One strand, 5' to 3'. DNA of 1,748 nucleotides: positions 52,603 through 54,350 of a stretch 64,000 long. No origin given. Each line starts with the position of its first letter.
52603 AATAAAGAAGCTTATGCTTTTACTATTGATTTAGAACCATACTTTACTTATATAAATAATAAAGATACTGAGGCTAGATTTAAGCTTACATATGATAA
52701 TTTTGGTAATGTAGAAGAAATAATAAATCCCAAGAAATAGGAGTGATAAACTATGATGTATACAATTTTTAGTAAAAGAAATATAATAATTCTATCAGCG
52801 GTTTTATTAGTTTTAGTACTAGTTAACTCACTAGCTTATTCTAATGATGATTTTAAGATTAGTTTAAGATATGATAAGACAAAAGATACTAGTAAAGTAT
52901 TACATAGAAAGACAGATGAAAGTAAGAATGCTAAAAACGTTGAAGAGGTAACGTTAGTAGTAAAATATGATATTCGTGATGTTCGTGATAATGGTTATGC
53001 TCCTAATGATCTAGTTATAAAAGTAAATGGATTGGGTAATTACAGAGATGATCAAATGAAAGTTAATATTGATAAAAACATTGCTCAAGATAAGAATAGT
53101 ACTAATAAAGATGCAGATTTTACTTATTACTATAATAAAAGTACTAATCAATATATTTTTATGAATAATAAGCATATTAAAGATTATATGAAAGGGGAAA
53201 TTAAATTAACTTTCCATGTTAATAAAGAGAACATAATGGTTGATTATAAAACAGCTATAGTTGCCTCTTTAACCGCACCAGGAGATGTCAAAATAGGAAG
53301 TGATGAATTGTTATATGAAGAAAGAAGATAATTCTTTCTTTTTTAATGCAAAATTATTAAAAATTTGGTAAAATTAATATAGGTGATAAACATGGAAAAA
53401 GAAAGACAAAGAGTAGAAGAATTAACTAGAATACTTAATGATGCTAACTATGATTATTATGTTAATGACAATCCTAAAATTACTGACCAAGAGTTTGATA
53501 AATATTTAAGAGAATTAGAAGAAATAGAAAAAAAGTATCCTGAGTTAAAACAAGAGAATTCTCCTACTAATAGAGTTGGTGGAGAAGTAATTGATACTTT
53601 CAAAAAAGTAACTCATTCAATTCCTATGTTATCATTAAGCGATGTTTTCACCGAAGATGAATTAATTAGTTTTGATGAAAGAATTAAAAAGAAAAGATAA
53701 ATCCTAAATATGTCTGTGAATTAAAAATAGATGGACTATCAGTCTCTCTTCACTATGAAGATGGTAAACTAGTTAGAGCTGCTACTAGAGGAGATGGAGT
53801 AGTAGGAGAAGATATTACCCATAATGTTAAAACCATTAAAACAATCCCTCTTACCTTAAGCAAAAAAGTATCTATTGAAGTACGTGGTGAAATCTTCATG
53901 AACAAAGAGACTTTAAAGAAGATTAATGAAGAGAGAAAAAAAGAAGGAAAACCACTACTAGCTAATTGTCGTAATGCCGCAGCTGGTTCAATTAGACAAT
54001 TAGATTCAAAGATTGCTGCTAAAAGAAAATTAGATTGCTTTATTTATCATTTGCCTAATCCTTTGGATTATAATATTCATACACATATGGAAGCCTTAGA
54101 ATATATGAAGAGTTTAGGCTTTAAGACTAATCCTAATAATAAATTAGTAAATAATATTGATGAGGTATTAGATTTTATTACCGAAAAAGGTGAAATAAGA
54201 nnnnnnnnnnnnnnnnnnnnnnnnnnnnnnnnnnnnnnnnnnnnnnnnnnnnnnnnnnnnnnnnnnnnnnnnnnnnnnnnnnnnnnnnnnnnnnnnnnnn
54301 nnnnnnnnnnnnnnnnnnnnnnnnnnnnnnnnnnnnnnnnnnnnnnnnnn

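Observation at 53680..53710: Essential ligA interrupted by a -1 frame change inside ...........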

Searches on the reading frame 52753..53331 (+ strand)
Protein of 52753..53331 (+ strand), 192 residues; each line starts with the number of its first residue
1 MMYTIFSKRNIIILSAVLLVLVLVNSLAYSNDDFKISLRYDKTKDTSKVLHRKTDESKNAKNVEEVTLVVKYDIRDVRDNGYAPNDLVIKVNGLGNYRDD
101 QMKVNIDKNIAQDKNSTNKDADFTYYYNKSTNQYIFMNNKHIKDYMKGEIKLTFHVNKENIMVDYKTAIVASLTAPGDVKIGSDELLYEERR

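Call 21: find_encoding_contigs(protein=window:52753-53331:+, flank=1000, max_places=10)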
Protein window:52753-53331:+ (192 aa): 6 contigs read that carry it; 4 places shown.
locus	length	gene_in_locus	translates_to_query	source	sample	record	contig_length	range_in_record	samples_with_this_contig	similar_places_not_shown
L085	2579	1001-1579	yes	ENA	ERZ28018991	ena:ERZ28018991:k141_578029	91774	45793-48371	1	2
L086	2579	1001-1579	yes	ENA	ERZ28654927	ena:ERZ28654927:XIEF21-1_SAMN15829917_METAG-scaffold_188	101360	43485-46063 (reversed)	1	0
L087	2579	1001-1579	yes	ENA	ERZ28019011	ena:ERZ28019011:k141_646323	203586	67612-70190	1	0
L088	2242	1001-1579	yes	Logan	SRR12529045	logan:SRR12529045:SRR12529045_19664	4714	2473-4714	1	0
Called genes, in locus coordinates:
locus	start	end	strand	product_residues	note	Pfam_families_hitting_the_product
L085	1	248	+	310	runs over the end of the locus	PF00551:Formyl_trans_N, PF02911:Formyl_trans_C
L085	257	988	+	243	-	-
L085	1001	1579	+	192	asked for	-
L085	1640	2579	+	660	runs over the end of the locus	PF22745:Nlig-Ia, PF01653:DNA_ligase_aden, PF03120:OB_DNA_ligase, PF03119:DNA_ligase_ZBD, PF12826:HHH_2, PF14520:HHH_5 (weak), PF00533:BRCT, PF12738:PTCB-BRCT, +1 more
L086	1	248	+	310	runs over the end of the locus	PF00551:Formyl_trans_N, PF02911:Formyl_trans_C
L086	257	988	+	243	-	-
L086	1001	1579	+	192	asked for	-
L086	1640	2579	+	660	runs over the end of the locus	PF22745:Nlig-Ia, PF01653:DNA_ligase_aden, PF03120:OB_DNA_ligase, PF03119:DNA_ligase_ZBD, PF12826:HHH_2, PF14520:HHH_5 (weak), PF00533:BRCT, PF12738:PTCB-BRCT, +1 more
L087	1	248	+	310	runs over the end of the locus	PF00551:Formyl_trans_N, PF02911:Formyl_trans_C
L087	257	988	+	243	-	-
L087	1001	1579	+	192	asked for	-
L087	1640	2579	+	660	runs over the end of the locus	PF22745:Nlig-Ia, PF01653:DNA_ligase_aden, PF03120:OB_DNA_ligase, PF03119:DNA_ligase_ZBD, PF12826:HHH_2, PF14520:HHH_5 (weak), PF00533:BRCT, PF12738:PTCB-BRCT, +1 more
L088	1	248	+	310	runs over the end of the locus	PF00551:Formyl_trans_N, PF02911:Formyl_trans_C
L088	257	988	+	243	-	-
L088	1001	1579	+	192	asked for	-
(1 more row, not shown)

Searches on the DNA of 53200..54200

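Call 43: search_rna_families(source=window, start=53200, end=54200, threshold=evalue, max_evalue=1)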
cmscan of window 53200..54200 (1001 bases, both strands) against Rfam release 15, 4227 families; matches with E-value up to 1: 0.
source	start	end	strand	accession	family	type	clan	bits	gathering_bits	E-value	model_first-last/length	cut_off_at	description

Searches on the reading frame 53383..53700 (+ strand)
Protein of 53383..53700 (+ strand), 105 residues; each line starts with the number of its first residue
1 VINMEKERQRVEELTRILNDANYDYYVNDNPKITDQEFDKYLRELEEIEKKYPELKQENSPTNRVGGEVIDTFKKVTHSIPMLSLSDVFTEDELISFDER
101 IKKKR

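Call 7: find_encoding_contigs(protein=window:53392-53700:+, flank=3000, max_places=10)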
Protein window:53392-53700:+ (102 aa): no gene with exactly this product is on record in the collection.

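Call 20: find_encoding_contigs(protein=window:53383-53700:+, flank=10000, max_places=10)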
Protein window:53383-53700:+ (105 aa): no gene with exactly this product is on record in the collection.

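Call 27: search_protein_families(library=pfam, proteins=[window:53392-53697:+], max_evalue=0.001)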
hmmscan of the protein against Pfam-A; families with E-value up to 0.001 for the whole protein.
window:53392-53697:+ (102 aa): 2 families
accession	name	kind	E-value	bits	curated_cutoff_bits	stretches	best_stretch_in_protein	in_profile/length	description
PF22745.1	Nlig-Ia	-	3e-07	31.4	27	1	8-55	6-53/92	DNA ligase-like, N-terminal NAD+-binding domain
PF01653.23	DNA_ligase_aden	-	1.4e-06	28.4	27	1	69-100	3-34/253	NAD-dependent DNA ligase adenylation domain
